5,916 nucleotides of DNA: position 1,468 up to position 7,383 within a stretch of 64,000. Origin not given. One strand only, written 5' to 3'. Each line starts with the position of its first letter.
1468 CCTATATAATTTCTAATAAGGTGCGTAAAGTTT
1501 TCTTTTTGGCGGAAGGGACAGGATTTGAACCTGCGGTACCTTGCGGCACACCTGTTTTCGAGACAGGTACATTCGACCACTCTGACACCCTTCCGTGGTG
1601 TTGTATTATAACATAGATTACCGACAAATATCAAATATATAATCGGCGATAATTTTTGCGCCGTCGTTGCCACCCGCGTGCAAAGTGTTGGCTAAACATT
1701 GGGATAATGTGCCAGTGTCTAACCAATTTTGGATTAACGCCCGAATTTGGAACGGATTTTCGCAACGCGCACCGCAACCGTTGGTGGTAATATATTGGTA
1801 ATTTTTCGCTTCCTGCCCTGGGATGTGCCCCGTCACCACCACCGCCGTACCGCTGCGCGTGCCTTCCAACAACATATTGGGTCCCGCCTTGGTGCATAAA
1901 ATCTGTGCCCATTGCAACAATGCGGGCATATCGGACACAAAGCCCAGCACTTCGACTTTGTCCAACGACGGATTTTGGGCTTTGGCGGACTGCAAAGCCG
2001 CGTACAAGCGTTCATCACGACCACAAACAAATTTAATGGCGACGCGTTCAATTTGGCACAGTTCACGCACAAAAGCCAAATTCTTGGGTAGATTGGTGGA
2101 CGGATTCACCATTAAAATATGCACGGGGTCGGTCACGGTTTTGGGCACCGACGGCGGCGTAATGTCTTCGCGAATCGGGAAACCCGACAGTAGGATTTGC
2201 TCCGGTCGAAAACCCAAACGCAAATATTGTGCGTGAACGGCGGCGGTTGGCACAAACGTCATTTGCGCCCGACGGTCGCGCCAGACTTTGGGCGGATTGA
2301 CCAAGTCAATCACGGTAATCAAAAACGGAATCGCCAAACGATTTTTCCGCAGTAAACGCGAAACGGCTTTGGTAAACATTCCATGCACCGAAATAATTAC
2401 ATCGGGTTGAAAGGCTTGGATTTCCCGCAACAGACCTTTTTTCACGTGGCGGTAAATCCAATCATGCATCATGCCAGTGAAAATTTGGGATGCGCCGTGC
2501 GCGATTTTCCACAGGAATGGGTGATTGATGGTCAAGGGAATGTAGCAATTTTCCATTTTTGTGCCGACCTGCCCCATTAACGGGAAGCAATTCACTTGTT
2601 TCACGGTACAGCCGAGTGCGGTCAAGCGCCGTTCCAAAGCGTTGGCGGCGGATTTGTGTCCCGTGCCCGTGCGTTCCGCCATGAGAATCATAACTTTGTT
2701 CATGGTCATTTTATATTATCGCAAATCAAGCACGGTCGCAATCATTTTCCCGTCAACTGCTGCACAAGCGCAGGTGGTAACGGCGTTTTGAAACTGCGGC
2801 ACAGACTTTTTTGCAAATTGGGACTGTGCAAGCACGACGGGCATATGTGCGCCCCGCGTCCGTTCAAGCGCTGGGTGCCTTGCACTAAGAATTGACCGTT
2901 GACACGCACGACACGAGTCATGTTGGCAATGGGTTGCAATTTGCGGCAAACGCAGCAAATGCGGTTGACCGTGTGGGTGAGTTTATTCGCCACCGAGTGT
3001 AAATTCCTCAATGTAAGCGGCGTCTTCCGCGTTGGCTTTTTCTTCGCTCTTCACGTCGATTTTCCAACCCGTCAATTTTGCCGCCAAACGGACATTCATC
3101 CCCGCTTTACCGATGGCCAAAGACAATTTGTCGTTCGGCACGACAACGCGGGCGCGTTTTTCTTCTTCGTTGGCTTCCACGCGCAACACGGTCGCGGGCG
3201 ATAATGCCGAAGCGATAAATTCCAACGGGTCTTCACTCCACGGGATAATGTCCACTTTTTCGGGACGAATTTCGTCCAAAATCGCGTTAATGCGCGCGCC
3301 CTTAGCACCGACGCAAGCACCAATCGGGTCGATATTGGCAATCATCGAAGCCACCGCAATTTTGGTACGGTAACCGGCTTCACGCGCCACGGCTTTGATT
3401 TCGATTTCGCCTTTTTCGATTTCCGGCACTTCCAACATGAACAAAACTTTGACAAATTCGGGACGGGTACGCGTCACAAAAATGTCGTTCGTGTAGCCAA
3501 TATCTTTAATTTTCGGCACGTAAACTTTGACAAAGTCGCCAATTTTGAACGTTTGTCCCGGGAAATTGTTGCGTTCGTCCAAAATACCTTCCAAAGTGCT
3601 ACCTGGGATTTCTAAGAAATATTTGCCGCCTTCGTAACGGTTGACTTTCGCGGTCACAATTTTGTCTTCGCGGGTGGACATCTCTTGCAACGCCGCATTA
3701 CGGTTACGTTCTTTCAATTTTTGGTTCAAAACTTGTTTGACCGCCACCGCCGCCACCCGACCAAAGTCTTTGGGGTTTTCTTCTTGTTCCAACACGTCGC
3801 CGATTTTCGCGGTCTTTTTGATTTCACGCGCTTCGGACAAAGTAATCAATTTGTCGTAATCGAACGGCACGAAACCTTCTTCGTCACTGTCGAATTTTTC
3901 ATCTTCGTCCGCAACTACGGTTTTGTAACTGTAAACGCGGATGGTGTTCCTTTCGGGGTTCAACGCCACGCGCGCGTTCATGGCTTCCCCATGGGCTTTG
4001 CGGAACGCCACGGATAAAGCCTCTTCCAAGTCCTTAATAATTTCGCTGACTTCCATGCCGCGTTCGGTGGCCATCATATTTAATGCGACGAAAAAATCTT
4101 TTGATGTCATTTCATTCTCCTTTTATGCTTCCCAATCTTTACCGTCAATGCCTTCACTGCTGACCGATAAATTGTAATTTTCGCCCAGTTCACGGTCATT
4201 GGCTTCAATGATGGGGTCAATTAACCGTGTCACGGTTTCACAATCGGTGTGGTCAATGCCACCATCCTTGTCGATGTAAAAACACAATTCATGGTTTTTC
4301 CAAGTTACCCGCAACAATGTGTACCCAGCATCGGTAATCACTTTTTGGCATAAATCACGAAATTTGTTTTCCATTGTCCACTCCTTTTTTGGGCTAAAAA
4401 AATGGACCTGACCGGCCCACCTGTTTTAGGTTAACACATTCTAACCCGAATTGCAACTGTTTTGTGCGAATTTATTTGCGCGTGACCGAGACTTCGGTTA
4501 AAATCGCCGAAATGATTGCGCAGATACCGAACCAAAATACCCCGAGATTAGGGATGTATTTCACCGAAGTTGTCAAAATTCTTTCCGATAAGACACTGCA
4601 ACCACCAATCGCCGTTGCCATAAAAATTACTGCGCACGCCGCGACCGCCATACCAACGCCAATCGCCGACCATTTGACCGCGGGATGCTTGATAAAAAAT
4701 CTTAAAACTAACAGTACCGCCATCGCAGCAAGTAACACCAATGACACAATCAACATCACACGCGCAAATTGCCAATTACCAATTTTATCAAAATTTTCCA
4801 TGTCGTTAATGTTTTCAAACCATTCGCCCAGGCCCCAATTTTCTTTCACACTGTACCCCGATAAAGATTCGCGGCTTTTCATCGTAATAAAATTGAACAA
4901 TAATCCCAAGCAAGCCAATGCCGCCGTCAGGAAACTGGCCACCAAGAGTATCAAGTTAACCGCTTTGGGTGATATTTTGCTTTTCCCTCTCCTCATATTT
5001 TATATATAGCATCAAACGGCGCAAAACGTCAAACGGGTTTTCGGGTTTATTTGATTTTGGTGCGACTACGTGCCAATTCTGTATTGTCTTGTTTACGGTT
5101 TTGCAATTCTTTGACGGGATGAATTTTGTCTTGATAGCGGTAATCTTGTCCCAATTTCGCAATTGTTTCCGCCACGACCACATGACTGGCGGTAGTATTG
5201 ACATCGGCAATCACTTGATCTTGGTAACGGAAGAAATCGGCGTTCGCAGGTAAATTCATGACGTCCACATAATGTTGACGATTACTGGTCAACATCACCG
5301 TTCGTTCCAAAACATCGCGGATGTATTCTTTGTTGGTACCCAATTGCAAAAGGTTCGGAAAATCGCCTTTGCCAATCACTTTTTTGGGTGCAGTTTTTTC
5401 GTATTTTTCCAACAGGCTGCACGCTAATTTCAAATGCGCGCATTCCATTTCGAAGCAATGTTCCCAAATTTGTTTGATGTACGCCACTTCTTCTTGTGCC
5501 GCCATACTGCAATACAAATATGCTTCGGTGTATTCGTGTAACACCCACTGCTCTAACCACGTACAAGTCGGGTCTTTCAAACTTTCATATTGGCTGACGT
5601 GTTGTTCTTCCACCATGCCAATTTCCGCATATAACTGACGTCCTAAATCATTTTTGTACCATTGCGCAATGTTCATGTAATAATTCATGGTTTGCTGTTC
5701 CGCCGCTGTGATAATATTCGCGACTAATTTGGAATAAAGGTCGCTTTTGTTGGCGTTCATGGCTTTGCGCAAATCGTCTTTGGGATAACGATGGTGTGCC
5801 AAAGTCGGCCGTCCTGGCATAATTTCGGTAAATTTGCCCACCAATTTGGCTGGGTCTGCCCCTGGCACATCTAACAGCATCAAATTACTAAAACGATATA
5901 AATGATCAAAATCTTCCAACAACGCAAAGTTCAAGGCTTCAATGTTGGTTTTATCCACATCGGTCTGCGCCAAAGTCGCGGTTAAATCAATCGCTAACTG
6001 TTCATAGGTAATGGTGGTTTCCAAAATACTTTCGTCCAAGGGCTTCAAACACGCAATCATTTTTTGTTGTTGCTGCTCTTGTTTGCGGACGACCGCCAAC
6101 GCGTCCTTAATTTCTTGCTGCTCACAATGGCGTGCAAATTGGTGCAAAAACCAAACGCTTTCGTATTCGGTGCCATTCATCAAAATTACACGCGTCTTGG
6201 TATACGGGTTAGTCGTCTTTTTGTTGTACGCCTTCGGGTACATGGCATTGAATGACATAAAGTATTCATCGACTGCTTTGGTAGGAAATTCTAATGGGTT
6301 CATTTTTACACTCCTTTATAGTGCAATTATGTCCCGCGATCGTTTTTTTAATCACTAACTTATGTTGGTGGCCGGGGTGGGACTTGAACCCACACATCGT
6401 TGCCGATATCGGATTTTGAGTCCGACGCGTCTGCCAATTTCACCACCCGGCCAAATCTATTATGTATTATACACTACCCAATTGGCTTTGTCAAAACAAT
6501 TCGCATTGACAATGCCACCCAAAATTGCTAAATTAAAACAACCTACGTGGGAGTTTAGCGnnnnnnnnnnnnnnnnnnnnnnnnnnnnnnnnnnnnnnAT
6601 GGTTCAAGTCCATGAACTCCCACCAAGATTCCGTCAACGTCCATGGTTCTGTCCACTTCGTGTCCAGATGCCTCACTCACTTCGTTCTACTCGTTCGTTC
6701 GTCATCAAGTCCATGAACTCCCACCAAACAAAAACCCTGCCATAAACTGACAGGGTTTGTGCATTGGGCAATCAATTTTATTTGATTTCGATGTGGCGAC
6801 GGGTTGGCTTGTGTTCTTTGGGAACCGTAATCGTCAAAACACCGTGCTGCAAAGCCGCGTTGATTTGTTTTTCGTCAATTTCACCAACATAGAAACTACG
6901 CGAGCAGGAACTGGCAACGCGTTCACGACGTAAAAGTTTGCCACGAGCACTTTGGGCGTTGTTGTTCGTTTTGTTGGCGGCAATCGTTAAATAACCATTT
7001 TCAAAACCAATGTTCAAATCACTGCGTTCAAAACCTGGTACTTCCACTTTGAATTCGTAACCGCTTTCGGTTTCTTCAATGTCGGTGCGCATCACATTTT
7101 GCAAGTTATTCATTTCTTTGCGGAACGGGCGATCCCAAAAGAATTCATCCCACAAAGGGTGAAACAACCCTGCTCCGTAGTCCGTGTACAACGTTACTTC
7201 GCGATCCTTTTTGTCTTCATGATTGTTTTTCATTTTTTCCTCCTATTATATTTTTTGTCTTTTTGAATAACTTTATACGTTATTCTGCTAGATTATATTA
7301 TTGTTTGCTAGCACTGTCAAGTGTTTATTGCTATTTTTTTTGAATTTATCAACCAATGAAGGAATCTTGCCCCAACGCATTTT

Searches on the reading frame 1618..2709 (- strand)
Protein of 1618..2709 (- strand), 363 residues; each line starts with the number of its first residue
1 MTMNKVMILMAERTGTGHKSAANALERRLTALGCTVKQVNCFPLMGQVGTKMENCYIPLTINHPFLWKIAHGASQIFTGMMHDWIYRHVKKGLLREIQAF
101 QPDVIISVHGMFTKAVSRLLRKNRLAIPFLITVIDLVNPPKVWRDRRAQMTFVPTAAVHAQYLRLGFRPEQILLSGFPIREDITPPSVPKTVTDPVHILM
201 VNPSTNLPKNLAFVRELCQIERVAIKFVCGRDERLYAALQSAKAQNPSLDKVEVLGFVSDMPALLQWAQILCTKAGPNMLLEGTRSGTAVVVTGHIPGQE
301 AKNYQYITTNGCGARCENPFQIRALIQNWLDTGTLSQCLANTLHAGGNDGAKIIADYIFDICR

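Call 19: find_encoding_contigs(protein=window:1618-2709:-, flank=10000, max_places=3)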
Protein window:1618-2709:- (363 aa): no gene with exactly this product is on record in the collection.

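Call 25: search_protein_families(library=pfam, proteins=[window:1618-2709:-], max_evalue=0.001)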
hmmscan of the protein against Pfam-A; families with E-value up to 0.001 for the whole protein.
window:1618-2709:- (363 aa): 3 families
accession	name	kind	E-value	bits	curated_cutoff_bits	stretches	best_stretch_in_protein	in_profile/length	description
PF06925.17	MGDG_synth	-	1.7e-12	48.2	25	1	18-179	1-169/169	Monogalactosyldiacylglycerol (MGDG) synthase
PF13692.12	Glyco_trans_1_4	-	2.4e-05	25.1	27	1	225-300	34-113/142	Glycosyl transferases group 1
PF04101.22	Glyco_tran_28_C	-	5.8e-05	23.6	22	1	223-307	31-114/166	Glycosyltransferase family 28 C-terminal domain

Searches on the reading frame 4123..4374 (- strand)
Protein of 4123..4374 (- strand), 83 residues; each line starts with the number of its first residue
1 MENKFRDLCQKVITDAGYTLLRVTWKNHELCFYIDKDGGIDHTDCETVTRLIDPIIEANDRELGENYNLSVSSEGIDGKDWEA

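Call 26: search_protein_families(library=pfam, proteins=[window:4123-4374:-], max_evalue=0.001)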
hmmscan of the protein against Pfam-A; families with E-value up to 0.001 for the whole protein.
window:4123-4374:- (83 aa): 1 family
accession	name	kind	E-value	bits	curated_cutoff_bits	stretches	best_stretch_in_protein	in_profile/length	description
PF02576.22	RimP_N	-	1.3e-11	45.1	22.7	1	8-77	1-73/73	RimP N-terminal domain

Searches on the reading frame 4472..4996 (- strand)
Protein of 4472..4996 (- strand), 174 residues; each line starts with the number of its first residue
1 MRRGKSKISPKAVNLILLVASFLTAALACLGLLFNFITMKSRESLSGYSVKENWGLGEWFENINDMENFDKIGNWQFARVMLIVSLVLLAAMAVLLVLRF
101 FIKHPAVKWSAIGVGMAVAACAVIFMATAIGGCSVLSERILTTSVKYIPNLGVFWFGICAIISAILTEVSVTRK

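Call 25: search_protein_families(library=pfam, proteins=[window:4472-4996:-], max_evalue=0.001)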
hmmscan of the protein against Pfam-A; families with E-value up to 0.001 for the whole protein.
window:4472-4996:- (174 aa): 1 family
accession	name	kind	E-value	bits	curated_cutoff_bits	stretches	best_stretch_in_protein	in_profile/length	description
PF25592.1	DUF7937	-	1.1e-05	25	31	1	14-164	139-254/402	Domain of unknown function (DUF7937)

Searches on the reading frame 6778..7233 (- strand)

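Call 25: search_protein_families(library=pfam, proteins=[window:6778-7233:-], max_evalue=0.001)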
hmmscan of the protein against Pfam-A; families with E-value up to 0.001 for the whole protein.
window:6778-7233:- (151 aa): 1 family
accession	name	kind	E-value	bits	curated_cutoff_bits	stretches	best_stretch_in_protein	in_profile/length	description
PF00011.27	HSP20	-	2.4e-19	69.8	20.8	1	51-151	1-102/102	Hsp20/alpha crystallin family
